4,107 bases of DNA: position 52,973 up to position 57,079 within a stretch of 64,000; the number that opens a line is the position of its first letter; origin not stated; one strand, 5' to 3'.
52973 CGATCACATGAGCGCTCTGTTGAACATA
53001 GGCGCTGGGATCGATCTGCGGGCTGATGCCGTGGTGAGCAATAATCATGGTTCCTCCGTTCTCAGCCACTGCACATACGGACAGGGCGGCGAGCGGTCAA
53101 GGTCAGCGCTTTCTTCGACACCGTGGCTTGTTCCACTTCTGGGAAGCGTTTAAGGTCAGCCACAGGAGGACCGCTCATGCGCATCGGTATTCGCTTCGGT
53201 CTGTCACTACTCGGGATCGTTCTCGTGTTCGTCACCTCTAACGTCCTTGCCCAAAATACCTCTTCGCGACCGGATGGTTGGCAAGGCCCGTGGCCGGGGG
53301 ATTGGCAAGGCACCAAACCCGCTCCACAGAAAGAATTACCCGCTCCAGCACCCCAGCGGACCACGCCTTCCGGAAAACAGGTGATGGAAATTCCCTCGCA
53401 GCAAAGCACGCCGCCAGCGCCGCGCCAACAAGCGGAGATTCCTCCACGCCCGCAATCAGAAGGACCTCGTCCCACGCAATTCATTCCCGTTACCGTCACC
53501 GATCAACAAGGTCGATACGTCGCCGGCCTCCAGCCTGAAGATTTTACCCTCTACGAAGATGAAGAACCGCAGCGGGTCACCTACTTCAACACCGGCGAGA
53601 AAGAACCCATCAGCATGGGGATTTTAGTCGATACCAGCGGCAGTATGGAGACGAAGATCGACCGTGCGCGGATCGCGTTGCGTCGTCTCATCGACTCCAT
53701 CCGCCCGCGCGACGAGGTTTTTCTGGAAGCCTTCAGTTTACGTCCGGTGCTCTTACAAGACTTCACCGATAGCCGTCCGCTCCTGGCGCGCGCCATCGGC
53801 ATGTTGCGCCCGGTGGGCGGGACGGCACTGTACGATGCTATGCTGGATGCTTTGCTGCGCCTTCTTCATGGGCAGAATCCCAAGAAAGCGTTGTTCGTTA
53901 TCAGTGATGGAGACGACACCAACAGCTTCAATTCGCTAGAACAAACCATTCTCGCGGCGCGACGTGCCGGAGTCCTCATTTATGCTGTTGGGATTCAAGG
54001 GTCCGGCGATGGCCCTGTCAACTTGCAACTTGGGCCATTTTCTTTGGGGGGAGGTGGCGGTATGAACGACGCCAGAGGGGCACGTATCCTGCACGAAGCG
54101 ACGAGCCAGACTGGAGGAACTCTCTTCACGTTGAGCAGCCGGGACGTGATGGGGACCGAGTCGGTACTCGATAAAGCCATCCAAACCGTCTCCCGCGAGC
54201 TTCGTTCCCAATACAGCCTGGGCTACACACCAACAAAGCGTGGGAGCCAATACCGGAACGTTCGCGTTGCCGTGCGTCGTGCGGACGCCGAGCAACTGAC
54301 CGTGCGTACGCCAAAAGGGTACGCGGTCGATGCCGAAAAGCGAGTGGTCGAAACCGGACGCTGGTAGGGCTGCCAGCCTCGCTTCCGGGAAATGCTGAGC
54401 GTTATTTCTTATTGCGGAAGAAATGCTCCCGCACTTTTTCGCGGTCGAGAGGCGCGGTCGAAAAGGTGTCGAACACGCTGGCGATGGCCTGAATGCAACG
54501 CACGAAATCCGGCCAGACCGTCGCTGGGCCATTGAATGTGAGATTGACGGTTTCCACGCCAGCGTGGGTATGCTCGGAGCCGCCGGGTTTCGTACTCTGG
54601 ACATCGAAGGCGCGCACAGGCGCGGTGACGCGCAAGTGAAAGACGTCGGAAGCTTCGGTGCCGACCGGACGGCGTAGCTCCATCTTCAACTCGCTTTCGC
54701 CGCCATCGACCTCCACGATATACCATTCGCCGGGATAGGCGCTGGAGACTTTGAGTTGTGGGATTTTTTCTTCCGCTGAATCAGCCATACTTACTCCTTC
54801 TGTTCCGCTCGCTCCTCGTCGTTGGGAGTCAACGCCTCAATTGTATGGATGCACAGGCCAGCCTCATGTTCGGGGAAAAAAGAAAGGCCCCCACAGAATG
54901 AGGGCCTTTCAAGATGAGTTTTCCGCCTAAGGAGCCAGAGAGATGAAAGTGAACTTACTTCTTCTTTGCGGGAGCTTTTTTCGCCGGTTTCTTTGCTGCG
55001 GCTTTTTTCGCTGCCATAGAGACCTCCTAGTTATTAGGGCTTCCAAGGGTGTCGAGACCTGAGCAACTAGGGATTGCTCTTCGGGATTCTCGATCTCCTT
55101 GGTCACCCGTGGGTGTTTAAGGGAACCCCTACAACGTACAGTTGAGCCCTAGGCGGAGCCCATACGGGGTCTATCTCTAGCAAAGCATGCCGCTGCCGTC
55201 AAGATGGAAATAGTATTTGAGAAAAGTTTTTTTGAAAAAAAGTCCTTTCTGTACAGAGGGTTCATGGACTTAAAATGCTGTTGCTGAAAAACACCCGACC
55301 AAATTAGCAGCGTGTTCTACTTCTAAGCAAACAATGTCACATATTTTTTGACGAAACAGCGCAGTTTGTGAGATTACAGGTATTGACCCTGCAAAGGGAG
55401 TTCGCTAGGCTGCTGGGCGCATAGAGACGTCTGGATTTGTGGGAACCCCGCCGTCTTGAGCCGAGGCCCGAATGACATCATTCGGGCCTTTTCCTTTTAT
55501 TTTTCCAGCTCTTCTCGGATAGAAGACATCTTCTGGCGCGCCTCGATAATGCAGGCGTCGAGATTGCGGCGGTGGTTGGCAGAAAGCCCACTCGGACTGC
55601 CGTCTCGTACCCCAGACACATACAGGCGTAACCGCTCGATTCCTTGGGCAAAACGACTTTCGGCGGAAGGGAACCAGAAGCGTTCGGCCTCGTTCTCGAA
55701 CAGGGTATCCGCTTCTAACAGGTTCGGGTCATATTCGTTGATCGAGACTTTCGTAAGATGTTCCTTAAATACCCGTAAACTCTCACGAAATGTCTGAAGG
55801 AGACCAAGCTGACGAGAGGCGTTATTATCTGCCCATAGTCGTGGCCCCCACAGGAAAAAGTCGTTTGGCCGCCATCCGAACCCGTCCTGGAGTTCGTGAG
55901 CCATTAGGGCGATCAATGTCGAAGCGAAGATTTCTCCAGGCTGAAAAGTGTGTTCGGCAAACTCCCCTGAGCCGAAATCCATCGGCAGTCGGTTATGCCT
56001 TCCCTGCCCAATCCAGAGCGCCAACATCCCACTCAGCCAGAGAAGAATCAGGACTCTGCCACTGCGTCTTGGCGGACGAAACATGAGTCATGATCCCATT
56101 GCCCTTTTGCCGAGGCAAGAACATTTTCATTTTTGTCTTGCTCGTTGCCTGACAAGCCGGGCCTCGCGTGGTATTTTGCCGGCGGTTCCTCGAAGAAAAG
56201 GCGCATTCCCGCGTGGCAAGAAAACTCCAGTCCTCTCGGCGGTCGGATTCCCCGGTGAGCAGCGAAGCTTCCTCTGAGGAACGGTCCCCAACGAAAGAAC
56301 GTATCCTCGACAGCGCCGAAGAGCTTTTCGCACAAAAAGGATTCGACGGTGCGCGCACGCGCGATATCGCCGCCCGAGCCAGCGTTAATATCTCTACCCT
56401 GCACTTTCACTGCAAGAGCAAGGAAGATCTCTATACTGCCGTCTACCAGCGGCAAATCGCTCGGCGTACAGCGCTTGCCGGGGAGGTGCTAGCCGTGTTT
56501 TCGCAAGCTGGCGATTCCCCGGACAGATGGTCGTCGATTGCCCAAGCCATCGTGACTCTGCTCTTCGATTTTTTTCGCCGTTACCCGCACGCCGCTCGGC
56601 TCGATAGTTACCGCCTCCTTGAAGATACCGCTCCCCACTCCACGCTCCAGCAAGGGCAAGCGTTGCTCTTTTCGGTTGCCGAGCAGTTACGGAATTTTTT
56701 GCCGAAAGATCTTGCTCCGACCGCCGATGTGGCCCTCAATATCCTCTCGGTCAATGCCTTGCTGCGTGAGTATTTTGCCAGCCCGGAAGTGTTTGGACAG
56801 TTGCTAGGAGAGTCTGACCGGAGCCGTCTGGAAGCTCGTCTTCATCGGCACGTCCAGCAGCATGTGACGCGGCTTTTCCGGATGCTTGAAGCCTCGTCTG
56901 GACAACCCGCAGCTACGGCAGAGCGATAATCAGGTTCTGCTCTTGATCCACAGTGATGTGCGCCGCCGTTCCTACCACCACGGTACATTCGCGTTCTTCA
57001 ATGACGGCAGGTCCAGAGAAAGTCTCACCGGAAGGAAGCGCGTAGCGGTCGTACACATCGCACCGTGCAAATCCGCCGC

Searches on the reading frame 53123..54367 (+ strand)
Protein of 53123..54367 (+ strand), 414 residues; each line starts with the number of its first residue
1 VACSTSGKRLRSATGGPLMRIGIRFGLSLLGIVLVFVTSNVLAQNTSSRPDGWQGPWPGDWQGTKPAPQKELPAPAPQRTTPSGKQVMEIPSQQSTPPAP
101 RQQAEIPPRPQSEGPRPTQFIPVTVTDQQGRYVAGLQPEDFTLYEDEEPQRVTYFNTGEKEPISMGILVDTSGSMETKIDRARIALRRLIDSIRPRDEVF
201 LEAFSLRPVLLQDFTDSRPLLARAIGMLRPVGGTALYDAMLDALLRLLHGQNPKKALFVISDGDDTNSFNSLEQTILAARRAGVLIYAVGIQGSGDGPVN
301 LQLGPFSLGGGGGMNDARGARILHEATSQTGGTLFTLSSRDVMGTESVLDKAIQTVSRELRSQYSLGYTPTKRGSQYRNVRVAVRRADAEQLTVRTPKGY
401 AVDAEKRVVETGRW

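Call 26: search_protein_families(library=pfam, proteins=[window:53123-54367:+], max_evalue=0.01)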
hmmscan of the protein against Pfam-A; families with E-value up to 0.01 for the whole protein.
window:53123-54367:+ (414 aa): 4 families
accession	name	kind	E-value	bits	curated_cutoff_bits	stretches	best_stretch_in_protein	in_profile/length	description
PF13519.12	VWA_2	-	2e-13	51.3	27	1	167-263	3-106/107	von Willebrand factor type A domain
PF00092.34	VWA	-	5e-10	40.3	23.8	1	167-294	4-142/174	von Willebrand factor type A domain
PF05762.20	VWA_CoxE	-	5.1e-05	23.2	26.4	1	159-287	53-183/222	VWA domain containing CoxE-like protein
PF25106.1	VWA_4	-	0.00018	21.6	27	1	165-276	2-119/169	von Willebrand factor A domain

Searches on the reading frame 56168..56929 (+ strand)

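Call 26: search_protein_families(library=pfam, proteins=[window:56168-56929:+], max_evalue=0.01)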
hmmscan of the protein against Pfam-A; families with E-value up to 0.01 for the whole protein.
window:56168-56929:+ (253 aa): 1 family
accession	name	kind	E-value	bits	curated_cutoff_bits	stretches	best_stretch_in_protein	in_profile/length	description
PF00440.29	TetR_N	-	6.5e-14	51.9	24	1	46-92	1-47/47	Bacterial regulatory proteins, tetR family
